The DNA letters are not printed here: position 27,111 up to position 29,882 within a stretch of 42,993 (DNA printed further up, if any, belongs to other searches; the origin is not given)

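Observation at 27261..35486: Type III R-M operon extended by a membrane protein and a large FokI-like nuclease: candidate undescribed composite defence module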

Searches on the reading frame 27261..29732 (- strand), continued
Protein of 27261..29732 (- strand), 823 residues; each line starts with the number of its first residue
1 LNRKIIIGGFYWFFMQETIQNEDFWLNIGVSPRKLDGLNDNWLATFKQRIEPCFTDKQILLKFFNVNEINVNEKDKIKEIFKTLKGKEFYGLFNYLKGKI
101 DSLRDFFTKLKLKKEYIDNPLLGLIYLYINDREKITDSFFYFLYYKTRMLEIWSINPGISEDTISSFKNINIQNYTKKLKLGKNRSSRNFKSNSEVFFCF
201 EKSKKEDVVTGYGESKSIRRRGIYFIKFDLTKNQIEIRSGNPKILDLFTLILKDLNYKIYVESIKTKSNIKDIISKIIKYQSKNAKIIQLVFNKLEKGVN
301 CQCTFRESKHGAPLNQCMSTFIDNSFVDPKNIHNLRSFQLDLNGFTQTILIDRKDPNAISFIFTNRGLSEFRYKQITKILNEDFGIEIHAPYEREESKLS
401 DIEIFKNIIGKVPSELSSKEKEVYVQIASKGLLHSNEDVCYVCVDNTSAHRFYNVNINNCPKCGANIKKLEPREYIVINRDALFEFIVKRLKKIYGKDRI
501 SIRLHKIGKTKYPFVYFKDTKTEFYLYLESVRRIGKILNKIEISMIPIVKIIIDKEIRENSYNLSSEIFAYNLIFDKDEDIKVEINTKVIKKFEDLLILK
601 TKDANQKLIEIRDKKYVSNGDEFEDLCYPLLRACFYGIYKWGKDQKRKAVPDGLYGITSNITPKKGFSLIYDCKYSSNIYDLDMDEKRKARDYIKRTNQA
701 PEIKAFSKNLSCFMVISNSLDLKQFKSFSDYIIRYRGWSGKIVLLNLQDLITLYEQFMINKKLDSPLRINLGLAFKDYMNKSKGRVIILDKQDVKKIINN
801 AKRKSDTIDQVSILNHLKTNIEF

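Call 63: predict_structure(alignment_id=A3)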
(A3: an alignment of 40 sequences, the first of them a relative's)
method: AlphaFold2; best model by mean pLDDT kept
length: 809 residues; sequences in the alignment: 40
mean_pLDDT: 86.1   pTM: 0.70
mean pLDDT of the five models: 86.1, 84.5, 84.4, 81.7, 80.7
residues with pLDDT >= 90: 360; 70-90: 379; 50-70: 60; < 50: 10
segments of 3 or more residues with pLDDT < 50: 1-3
pLDDT, mean of each block of 10 residues (from residue 1): 65 86 83 90 92 87 88 92 90 93 95 95 94 90 88 89 87 90 87 51 63 93 92 93 87 76 85 93 91 85 91 89 91 91 84 80 90 84 76 85 84 87 79 84 86 88 89 94 89 80 85 77 79 86 60 89 92 87 92 96 92 93 80 77 70 91 93 93 87 91 95 95 93 96 73 83 92 95 89 68 72
secondary structure, 60 per line:
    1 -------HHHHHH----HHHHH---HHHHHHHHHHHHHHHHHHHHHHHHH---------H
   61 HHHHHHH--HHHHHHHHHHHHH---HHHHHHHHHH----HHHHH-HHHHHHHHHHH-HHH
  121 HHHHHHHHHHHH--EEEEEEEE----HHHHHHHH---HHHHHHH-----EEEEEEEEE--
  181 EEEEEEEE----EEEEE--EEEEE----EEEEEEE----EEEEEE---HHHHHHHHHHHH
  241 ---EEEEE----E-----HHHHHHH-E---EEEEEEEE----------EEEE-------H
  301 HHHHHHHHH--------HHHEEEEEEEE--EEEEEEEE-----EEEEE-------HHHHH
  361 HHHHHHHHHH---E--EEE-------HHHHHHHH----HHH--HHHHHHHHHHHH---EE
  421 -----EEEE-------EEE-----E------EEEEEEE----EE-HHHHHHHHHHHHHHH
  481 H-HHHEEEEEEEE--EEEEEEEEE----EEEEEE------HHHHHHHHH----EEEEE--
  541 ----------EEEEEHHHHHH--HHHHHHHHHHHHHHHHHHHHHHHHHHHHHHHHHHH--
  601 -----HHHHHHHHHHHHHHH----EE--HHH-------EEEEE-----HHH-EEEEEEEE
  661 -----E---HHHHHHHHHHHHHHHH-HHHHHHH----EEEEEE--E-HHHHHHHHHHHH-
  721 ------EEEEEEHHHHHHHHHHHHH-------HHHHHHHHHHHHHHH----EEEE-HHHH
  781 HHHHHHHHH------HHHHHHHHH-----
elements in order (helices of 4 or more, strands of 3 or more residues): H8-13 H18-22 H26-50 H60-67 H70-82 H86-95 H100-104 H106-116 H118-132 E135-142 H147-154 H158-164 E170-178 E181-188 E193-197 E200-204 E209-215 E220-225 H229-240 E244-248 H259-265 E271-278 E289-292 H300-309 E321-328 E331-338 E344-348 H356-370 E377-379 H387-394 H404-415 E426-429 E437-439 E452-458 H466-481 E486-493 E496-504 E509-514 H521-529 E534-538 E551-555 H556-561 H564-598 H606-620 E639-643 E653-660 H670-685 H687-693 E698-703 H708-719 E727-732 H733-745 H753-767 E772-775 H777-789 H796-804

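Call 66: fold_search(model_id=the predicted structure, library=pdb)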
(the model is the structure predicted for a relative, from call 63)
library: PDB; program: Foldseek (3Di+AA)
matches with E <= 10: 425; with E <= 0.001: 5
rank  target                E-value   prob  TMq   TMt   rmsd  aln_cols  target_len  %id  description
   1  2owl_A                5.4e-05  1.00  0.16  0.36  12.4       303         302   10  Crystal structure of E. coli RdgC (released 2007-03-20)
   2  2fok_A                2.1e-04  0.99  0.17  0.23  21.6       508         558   12  STRUCTURE OF RESTRICTION ENDONUCLEASE FOKI (released 1998-06-17)
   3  2owl_B                3.7e-04  1.00  0.15  0.33  16.4       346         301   11  Crystal structure of E. coli RdgC (released 2007-03-20)
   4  7pkn_N                5.6e-04  0.99  0.14  0.29  13.2       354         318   12  Structure of the human CCAN deltaCT complex (released 2022-04-27)
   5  2fok_B                9.9e-04  0.97  0.16  0.23  22.4       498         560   11  STRUCTURE OF RESTRICTION ENDONUCLEASE FOKI (released 1998-06-17)
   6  7qoo_N                1.1e-03  0.92  0.12  0.24  13.4       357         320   13  Structure of the human inner kinetochore CCAN complex (released 2022-06-08)
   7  5liz                  1.6e-03  1.00  0.18  0.23   9.0       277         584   17  The structure of Nt.BspD6I nicking endonuclease with all cysteines mutated by serine residues at 0.19 nm resolution . (released 2017-08-02)
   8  2owy_A                2.0e-03  0.99  0.15  0.32  12.0       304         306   10  The recombination-associated protein RdgC adopts a novel toroidal architecture for DNA binding (released 2007-11-20)
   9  7r5v_L                3.3e-03  0.99  0.14  0.31   9.6       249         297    8  Structure of the human CCAN CENP-A alpha-satellite complex (released 2022-04-27)
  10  5liq_A                4.5e-03  1.00  0.17  0.23   8.9       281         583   14  The structure of C160S,C508S,C578S mutant of Nt.BspD6I nicking endonuclease at 0.185 nm resolution . (released 2017-08-02)
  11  4kr1                  4.7e-03  0.89  0.11  0.29  10.6       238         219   10  Crystal structure of the kinetechore protein Iml3 from budding yeast (released 2013-12-18)
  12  7qoo_L                4.9e-03  0.99  0.15  0.32   9.5       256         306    9  Structure of the human inner kinetochore CCAN complex (released 2022-06-08)
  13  7pkn_L                6.1e-03  0.99  0.15  0.33   9.5       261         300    9  Structure of the human CCAN deltaCT complex (released 2022-04-27)
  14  7yg6_A                9.7e-03  0.23  0.12  0.13  32.2       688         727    9  Cryo-EM structure of the EfPiwi(N959K) in complex with piRNA (released 2024-01-24)
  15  2ewf                  1.8e-02  0.97  0.16  0.20   8.9       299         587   13  Crystal structure of the site-specific DNA nickase N.BspD6I (released 2006-11-21)
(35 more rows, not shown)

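Call 70: fold_search(model_id=the predicted structure, library=viral)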
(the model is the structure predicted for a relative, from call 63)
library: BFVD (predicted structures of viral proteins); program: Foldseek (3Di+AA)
matches with E <= 10: 566; with E <= 0.001: 3
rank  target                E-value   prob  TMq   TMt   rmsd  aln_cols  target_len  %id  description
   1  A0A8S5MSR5            2.6e-04  1.00  0.14  0.30  10.4       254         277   14  Uncharacterized protein [Siphoviridae sp. ctD6g5]
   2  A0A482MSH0            2.9e-04  1.00  0.12  0.28   9.9       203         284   12  Exonuclease [Escherichia phage PTXU04]
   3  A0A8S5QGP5            5.7e-04  0.96  0.10  0.22  17.5       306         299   10  Uncharacterized protein [Siphoviridae sp. ctF6o6]
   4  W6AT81                1.4e-03  0.99  0.16  0.28  10.8       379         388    8  (no name in the UniProt tables at hand)
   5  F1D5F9                1.0e-02  0.98  0.16  0.35   8.1       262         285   11  (no name in the UniProt tables at hand)
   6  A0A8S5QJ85            1.3e-02  1.00  0.14  0.37   3.6       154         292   19  Restriction endonuclease [Siphoviridae sp. ctezl47]
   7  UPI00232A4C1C         1.3e-02  0.69  0.11  0.28  21.1       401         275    9  (no name look-up for this kind of identifier)
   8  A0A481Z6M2            1.4e-02  0.18  0.09  0.07  22.4       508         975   11  Uncharacterized protein [Pithovirus LCPAC302]
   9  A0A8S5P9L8            1.8e-02  0.82  0.13  0.24  11.9       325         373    7  Recombination-associated protein [Siphoviridae sp. ct8Hx23]
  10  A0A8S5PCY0            2.3e-02  0.54  0.10  0.21  17.1       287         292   14  Uncharacterized protein [Myoviridae sp. ctgr818]
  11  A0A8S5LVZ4            2.5e-02  0.44  0.07  0.11  15.0       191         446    8  Uncharacterized protein [Herelleviridae sp. ct7M529]
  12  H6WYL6                2.7e-02  0.75  0.14  0.26  12.7       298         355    8  Recombination-associated protein [Hafnia phage Enc34]
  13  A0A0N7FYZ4            2.8e-02  0.15  0.06  0.15  18.3       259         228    8  (no name in the UniProt tables at hand)
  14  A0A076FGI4            7.2e-02  0.93  0.10  0.34   9.7       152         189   14  Putative RNA polymerase subunit RPB5 [Aureococcus anophagefferens virus]
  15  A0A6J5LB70            7.2e-02  0.06  0.09  0.07  35.0       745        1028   10  Uncharacterized protein [uncultured Caudovirales phage]
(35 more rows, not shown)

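Call 86: find_related_loci(query=A4, collection=viral_contigs, flank=8000)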
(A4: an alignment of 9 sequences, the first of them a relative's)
Query A4 (809 aa) in viral_contigs; peptide patterns used: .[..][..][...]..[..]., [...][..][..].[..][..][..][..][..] (x = any residue, [..] = any of these).
240 stretches matched a pattern, but none encodes a relative of the query by tblastn (E <= 1e-3).

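Call 100: search_protein_families(library=padloc, proteins=[L002:11502-12008:+, L020:12592-13029:+, L001:8387-9964:+], max_evalue=0.01)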
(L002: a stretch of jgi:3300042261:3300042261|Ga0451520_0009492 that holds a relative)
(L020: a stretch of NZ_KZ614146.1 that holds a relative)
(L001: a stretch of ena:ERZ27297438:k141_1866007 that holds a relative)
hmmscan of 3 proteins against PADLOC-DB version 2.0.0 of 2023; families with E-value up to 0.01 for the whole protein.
L002:11502-12008:+ (168 aa): 2 families
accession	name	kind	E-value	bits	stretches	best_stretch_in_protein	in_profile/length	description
PDLC03836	DzbB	-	0.0014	16.2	1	58-161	267-334/341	-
PDLC05059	PDC-S64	-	0.0061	13.6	0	117-164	98-145/339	-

L020:12592-13029:+ (145 aa): 0 families

L001:8387-9964:+ (525 aa): 1 family
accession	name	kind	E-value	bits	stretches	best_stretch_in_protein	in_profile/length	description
PDLC02204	MzaB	-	8.8e-07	25.7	1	22-126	18-125/500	-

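Call 105: find_encoding_contigs(protein=P0117, flank=10000, max_places=3)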
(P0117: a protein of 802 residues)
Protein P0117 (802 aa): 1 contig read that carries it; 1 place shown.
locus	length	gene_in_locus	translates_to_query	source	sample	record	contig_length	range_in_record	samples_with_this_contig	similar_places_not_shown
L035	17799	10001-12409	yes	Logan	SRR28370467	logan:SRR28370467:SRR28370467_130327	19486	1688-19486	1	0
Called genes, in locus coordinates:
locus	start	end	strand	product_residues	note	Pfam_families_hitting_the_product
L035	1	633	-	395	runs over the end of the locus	-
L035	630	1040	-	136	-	-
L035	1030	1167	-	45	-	-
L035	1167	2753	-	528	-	-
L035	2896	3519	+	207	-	-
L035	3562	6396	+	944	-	PF04313:HSDR_N, PF00270:DEAD, PF04851:ResIII, PF18766:SWI2_SNF2, PF00271:Helicase_C (weak), PF08463:EcoEI_R_C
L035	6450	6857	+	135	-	-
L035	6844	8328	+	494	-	PF12161:HsdM_N, PF02384:N6_Mtase, PF01170:UPF0020, PF07669:Eco57I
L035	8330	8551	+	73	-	-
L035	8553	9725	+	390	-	PF01420:Methylase_S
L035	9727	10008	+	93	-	-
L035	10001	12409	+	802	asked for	-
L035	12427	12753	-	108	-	-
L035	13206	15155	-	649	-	PF04851:ResIII, PF13307:Helicase_C_2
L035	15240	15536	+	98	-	-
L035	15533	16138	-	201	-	PF13549:ATP-grasp_5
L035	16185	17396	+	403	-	PF02629:CoA_binding, PF13380:CoA_binding_2, PF13607:Succ_CoA_lig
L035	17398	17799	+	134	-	?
